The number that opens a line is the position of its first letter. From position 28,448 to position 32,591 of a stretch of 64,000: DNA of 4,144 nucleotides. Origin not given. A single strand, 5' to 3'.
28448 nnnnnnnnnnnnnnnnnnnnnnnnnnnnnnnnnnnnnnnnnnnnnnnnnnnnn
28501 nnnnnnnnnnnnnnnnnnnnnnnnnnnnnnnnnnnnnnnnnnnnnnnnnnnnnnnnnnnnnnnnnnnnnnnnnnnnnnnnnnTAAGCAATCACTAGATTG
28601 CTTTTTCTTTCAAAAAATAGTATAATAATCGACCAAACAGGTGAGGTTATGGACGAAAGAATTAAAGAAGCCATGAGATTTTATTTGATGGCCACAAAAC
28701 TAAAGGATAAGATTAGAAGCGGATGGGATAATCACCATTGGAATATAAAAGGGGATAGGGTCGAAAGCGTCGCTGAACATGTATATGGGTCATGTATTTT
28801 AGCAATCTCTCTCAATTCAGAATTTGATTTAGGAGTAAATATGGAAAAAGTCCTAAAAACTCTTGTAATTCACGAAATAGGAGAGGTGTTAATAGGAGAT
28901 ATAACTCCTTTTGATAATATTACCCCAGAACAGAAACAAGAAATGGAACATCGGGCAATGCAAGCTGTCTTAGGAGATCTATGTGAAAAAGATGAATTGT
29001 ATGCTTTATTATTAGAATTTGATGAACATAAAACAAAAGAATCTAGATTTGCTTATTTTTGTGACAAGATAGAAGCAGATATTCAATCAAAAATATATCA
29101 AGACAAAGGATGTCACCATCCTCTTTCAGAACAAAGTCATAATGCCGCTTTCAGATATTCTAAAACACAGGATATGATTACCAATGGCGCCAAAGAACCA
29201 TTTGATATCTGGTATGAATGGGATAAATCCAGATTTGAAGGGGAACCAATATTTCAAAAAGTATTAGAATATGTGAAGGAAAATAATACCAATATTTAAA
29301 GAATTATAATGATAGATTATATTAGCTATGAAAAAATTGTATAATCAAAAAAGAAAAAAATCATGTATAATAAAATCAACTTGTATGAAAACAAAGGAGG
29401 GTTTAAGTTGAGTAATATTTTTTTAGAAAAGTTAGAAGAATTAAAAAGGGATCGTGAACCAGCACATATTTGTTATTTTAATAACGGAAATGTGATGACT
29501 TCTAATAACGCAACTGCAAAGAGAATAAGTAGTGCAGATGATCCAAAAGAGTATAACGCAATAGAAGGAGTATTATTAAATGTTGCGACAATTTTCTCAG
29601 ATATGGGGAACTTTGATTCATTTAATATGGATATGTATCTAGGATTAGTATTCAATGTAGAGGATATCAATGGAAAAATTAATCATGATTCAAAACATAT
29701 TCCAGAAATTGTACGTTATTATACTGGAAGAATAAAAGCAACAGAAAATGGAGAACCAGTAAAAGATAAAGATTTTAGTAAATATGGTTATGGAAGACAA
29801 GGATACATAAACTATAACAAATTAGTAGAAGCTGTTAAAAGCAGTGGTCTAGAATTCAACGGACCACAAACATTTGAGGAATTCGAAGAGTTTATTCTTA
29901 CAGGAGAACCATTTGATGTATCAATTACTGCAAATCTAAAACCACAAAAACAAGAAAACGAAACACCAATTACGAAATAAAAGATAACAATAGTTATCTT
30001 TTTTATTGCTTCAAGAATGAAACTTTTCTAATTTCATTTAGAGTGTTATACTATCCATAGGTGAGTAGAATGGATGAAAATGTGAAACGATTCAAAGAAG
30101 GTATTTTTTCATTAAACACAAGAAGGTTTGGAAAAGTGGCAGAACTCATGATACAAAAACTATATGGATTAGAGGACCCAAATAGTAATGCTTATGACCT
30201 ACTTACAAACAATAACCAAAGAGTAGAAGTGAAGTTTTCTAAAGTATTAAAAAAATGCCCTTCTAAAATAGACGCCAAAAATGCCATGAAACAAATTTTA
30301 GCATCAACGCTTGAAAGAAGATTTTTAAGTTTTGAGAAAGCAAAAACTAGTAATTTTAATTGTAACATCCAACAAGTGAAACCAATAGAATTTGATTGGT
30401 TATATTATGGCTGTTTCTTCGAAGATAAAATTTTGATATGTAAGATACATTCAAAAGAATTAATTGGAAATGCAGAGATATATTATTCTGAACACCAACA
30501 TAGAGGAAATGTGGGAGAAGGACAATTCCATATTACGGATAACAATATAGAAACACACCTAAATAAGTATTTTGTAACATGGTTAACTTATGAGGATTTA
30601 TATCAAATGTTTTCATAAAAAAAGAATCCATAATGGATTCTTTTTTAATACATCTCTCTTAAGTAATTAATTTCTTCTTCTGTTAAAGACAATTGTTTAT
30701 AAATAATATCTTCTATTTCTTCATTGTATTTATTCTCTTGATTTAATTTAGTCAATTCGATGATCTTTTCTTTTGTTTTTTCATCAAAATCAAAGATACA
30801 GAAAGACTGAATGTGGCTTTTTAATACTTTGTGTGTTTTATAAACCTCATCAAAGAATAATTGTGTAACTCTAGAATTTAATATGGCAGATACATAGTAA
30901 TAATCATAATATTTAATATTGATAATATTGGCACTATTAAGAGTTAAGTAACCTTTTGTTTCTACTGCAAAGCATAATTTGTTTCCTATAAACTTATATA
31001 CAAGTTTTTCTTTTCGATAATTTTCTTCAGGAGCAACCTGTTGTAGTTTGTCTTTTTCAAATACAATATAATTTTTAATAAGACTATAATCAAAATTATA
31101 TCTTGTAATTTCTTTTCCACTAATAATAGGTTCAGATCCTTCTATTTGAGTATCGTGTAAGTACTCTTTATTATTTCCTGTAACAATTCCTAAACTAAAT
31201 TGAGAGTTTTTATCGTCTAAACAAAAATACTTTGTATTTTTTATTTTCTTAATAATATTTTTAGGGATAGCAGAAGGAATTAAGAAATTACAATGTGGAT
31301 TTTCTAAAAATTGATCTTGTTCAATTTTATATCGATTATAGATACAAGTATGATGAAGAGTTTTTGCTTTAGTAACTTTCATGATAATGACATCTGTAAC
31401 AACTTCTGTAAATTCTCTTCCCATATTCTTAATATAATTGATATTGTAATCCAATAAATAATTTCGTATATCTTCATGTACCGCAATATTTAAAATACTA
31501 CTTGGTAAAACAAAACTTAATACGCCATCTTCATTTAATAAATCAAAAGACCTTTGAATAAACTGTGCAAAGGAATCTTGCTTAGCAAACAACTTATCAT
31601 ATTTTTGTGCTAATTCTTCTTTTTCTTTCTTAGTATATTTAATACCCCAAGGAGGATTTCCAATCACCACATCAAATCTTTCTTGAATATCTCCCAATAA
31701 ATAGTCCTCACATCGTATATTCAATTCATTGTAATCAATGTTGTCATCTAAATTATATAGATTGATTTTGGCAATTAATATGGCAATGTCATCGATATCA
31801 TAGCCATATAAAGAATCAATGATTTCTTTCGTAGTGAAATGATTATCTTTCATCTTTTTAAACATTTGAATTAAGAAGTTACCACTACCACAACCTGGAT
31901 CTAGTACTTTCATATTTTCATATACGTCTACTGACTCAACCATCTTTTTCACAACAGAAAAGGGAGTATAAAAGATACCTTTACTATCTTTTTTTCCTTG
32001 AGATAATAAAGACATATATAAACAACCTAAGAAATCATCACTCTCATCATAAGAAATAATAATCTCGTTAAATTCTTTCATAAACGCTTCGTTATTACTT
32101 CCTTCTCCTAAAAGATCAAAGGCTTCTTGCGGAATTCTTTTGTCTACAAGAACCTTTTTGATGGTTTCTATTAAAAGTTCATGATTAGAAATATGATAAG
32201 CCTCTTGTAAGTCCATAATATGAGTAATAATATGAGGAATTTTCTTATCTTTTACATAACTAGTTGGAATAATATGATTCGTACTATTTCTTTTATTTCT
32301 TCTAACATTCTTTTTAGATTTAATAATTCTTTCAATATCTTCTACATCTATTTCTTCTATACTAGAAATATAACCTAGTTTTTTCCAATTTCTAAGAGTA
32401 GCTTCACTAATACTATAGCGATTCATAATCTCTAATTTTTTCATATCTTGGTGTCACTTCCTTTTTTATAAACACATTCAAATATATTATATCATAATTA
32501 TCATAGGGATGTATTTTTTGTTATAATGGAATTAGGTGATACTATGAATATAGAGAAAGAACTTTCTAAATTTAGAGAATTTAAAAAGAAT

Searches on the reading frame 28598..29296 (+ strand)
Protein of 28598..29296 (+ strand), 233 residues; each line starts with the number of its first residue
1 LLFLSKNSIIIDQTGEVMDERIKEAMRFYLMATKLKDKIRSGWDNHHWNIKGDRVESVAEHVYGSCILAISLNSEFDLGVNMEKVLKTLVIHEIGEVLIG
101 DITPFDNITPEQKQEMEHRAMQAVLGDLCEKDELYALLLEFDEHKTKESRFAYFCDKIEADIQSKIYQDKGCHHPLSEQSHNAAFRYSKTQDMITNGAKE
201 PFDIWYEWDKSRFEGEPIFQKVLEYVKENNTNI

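Call 79: search_protein_families(library=padloc, proteins=[window:28598-29296:+], max_evalue=0.01)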
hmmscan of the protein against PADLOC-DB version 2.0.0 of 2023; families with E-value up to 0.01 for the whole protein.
window:28598-29296:+ (233 aa): 0 families

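Call 80: search_protein_families(library=pfam, proteins=[window:28598-29296:+], max_evalue=0.0001)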
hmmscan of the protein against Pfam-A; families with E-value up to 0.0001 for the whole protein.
window:28598-29296:+ (233 aa): 2 families
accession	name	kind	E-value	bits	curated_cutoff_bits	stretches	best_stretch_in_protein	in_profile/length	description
PF13023.12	HD_3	-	1.5e-28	100.2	22.5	1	33-174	2-141/165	HD domain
PF12917.13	YfbR-like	-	4.9e-07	30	25.9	1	54-164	22-141/182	5'-deoxynucleotidase YfbR-like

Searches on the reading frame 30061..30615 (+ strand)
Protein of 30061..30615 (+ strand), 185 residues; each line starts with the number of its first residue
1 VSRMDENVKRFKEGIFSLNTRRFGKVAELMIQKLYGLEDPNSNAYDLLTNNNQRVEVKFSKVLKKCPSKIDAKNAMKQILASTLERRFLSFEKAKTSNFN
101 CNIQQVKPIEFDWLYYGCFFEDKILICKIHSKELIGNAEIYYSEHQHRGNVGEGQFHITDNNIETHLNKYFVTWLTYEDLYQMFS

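Call 79: search_protein_families(library=padloc, proteins=[window:30061-30615:+], max_evalue=0.01)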
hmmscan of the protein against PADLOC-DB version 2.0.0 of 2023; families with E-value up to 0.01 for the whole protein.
window:30061-30615:+ (185 aa): 1 family
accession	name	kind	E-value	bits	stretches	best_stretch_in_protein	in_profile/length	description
PDLC03414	REase_II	-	5.9e-09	33.9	1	95-165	154-223/244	Type II restriction enzyme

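Call 80: search_protein_families(library=pfam, proteins=[window:30061-30615:+], max_evalue=0.0001)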
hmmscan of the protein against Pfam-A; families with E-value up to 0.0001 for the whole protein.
window:30061-30615:+ (185 aa): 0 families

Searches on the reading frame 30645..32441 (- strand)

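Call 79: search_protein_families(library=padloc, proteins=[window:30645-32441:-], max_evalue=0.01)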
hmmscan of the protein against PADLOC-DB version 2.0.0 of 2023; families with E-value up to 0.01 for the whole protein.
window:30645-32441:- (598 aa): 57 families (the best 25 are shown)
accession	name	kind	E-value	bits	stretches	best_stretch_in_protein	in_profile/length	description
PDLC03348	MTase_II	-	7.2e-91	303.8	2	116-563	182-670/727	Type II methyltransferase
PDLC03356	MTase_II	-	6.4e-69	231.2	1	90-559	47-513/545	Type II methyltransferase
PDLC04134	mad2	-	4.6e-31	106.2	1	115-360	232-447/492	mads_2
PDLC03021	MTase_I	-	4.1e-24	83.3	1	118-331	126-347/491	Type I methyltransferase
PDLC03267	MTase_II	-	4.5e-24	83.3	1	153-411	12-267/539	Type II methyltransferase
PDLC03335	MTase_II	-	4.2e-22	76.5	1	85-422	22-371/607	Type II methyltransferase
PDLC03338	MTase_II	-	1.1e-20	72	1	132-330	107-318/604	Type II methyltransferase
PDLC03600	REase_MTase_IIG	-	9.1e-20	68.2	2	253-358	494-600/1205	Type IIG restriction enzyme-methyltransferase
PDLC03293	MTase_II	-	4.9e-19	66.4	1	148-360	10-210/427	Type II methyltransferase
PDLC03026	MTase_I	-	3.4e-18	64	1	113-331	99-326/487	Type I methyltransferase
PDLC03258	MTase_II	-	3.9e-18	63.7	1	145-376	13-219/366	Type II methyltransferase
PDLC03031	MTase_I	-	3.9e-18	63.1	1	133-321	160-363/834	Type I methyltransferase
PDLC03624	REase_MTase_IIG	-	5.2e-18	62.3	1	122-375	386-664/1271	Type IIG restriction enzyme-methyltransferase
PDLC03227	MTase_II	-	1.8e-17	61.4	1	144-475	17-372/494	Type II methyltransferase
PDLC03025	MTase_I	-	2e-17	61.1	1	111-328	116-338/569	Type I methyltransferase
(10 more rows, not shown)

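Call 80: search_protein_families(library=pfam, proteins=[window:30645-32441:-], max_evalue=0.0001)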
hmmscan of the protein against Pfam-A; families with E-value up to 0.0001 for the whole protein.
window:30645-32441:- (598 aa): 7 families
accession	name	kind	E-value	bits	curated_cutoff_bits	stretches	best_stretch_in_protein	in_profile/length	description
PF02384.22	N6_Mtase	-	4.9e-32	111.9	20.4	1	134-337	2-210/311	N-6 DNA Methylase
PF12950.13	TaqI_C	-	1.4e-19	70.9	26.5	1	438-544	2-108/118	TaqI-like C-terminal specificity domain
PF07669.17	Eco57I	-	2.3e-18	67.3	25.3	1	210-340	2-165/171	Eco57I restriction-modification methylase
PF20473.4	MmeI_Mtase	-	2e-09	37.4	27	1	172-232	16-86/259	MmeI, DNA-methyltransferase domain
PF01170.24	UPF0020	-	2.6e-08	34.3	22.3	1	167-277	20-144/197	RMKL-like, methyltransferase domain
PF13847.12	Methyltransf_31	-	1.2e-07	32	27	1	175-314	3-113/145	Methyltransferase domain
PF05175.20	MTS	-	1.3e-05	25.4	23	1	167-267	23-110/170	Methyltransferase small domain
